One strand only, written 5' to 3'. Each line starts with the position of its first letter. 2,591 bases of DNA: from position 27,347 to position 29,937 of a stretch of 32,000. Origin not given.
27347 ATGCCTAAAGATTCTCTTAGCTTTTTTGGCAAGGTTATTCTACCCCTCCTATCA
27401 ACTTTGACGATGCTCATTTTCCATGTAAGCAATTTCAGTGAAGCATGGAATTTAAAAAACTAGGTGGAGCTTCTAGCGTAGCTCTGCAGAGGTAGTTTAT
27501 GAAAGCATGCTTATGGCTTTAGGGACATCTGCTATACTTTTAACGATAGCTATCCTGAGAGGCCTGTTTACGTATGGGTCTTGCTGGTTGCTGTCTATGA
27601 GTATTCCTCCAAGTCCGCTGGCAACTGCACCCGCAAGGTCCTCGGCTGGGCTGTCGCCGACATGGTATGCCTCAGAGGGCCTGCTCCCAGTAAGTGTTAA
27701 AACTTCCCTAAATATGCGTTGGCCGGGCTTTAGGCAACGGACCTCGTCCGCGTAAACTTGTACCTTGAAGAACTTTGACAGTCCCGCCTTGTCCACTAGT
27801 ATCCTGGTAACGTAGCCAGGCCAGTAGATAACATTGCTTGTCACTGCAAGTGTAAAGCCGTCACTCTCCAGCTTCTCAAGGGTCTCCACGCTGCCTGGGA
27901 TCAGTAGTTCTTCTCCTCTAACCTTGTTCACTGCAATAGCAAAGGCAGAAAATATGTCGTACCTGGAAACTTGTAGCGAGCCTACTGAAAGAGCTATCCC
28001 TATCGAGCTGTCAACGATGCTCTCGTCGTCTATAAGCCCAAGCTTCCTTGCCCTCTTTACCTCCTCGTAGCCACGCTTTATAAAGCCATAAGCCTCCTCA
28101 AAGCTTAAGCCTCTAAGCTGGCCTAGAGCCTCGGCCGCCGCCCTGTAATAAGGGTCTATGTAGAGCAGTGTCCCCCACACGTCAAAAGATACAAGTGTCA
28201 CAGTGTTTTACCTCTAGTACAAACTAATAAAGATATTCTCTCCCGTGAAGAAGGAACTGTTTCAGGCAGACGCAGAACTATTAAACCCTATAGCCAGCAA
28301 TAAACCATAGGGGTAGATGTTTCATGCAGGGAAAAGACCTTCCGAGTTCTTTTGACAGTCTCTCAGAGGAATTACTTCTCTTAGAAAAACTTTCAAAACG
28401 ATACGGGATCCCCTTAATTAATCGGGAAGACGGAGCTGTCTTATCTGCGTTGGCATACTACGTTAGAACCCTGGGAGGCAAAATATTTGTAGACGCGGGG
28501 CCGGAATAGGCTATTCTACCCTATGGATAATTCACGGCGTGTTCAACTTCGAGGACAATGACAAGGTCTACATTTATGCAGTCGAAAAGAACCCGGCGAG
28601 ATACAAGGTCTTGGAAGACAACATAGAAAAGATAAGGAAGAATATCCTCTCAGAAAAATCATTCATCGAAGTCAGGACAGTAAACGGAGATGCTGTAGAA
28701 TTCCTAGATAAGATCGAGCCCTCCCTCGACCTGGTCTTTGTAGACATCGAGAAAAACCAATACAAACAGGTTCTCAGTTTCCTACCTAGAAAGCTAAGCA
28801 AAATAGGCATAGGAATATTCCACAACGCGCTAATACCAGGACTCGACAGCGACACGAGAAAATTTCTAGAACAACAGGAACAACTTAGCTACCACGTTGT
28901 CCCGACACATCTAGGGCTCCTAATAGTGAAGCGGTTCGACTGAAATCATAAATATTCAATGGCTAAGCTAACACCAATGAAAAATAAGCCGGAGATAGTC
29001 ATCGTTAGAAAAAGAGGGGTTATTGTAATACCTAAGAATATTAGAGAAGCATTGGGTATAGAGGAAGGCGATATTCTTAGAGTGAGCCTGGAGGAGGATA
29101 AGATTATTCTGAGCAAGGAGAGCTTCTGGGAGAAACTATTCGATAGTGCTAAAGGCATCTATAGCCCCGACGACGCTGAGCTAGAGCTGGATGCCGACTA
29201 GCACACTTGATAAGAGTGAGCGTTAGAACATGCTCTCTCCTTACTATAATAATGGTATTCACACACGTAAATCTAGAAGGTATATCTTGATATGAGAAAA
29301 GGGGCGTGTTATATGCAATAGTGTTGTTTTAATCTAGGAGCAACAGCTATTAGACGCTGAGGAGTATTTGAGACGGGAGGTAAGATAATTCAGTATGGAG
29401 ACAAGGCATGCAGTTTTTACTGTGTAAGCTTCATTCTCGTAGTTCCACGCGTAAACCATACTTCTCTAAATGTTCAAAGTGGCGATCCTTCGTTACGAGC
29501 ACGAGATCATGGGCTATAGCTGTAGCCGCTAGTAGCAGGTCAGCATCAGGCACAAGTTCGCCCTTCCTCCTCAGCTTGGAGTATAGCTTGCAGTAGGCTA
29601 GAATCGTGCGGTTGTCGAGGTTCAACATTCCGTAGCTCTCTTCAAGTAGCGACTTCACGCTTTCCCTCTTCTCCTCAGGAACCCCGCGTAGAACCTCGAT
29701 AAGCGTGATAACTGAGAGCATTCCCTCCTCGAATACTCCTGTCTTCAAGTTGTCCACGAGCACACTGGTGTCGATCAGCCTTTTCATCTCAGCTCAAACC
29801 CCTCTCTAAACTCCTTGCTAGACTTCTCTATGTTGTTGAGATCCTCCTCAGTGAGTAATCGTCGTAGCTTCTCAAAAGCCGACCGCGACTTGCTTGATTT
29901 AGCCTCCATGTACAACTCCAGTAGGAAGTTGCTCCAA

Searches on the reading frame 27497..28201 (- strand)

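Call 69: search_protein_families(library=ncbifam, proteins=[window:27497-28201:-], max_evalue=0.0001)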
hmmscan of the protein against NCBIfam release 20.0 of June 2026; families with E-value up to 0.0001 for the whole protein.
window:27497-28201:- (234 aa): 19 families
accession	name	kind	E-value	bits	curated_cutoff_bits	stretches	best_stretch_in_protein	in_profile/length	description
TIGR02252.1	DREG-2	subfamily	2.4e-15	56.8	155.2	1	100-201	106-203/203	HAD hydrolase, REG-2-like, family IA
TIGR01428.1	HAD_type_II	equivalog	8.3e-13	48.8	125.4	1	102-206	94-194/197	haloacid dehalogenase type II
TIGR02253.1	CTE7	subfamily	8.9e-13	48.5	169.75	1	85-207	79-199/221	TIGR02253 family HAD-type hydrolase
TIGR02254.1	YjjG_YfnB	equivalog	1.1e-11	44.6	159.9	1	97-208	95-202/223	YjjG family noncanonical pyrimidine nucleotidase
NF053830.1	RUBPPhHalo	equivalog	1.7e-10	40.9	330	1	100-208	104-209/234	ribulose-1,5-bisphosphate 5-phosphatase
TIGR01449.2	PGP_bact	equivalog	1.4e-09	37.8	180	1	4-202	1-184/213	phosphoglycolate phosphatase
TIGR01454.1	AHBA_synth_RP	hypoth_equivalog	1e-07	31.8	246.65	1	96-198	72-170/205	AHBA synthesis associated protein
NF009804.0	PRK13288.1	equivalog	4.7e-07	29.5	218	1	105-194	88-174/215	pyrophosphatase PpaX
TIGR01549.1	HAD-SF-IA-v1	subfamily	1.5e-06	28.7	23.3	0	139-193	95-146/149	HAD-IA family hydrolase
NF006976.0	PRK09449.1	equivalog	1.5e-06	27.9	183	1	78-207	77-200/225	pyrimidine 5'-nucleotidase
TIGR01460.1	HAD-SF-IIA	subfamily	2.3e-06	27.6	100.15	0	158-204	197-245/246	HAD-IIA family hydrolase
NF009698.0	PRK13223.1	equivalog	3.4e-06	26.5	466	1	93-197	95-195/272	phosphoglycolate phosphatase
NF009697.0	PRK13222.1-4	equivalog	7.6e-06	25.4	327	1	94-196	89-187/232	phosphoglycolate phosphatase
NF009695.0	PRK13222.1-2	equivalog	8.5e-06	25.4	225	1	99-196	94-187/226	phosphoglycolate phosphatase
TIGR02009.1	PGMB-YQAB-SF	subfamily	1.1e-05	25.7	153.35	1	6-186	6-171/186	beta-phosphoglucomutase family hydrolase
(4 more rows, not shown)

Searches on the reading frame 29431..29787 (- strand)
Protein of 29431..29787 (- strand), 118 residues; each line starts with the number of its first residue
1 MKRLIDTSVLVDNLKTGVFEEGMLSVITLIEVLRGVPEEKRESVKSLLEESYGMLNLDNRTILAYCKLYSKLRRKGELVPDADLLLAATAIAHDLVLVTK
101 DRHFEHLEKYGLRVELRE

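Call 69: search_protein_families(library=ncbifam, proteins=[window:29431-29787:-], max_evalue=0.0001)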
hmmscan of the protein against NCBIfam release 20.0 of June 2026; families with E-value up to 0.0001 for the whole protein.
window:29431-29787:- (118 aa): 3 families
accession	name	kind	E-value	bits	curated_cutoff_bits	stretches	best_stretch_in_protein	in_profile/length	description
NF047959.1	TA_toxin_VapC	equivalog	2.7e-13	50.1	80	1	22-110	32-122/125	type II toxin-antitoxin system VapC family toxin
NF047863.1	VapCLeptosp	equivalog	5.1e-12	46.2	140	1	10-109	19-123/130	type II toxin-antitoxin system tRNA(fMet)-specific endonuclease VapC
TIGR00028.1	Mtu_PIN_fam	subfamily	6.3e-06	26.5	73.6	1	37-112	63-137/143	TA system VapC family ribonuclease toxin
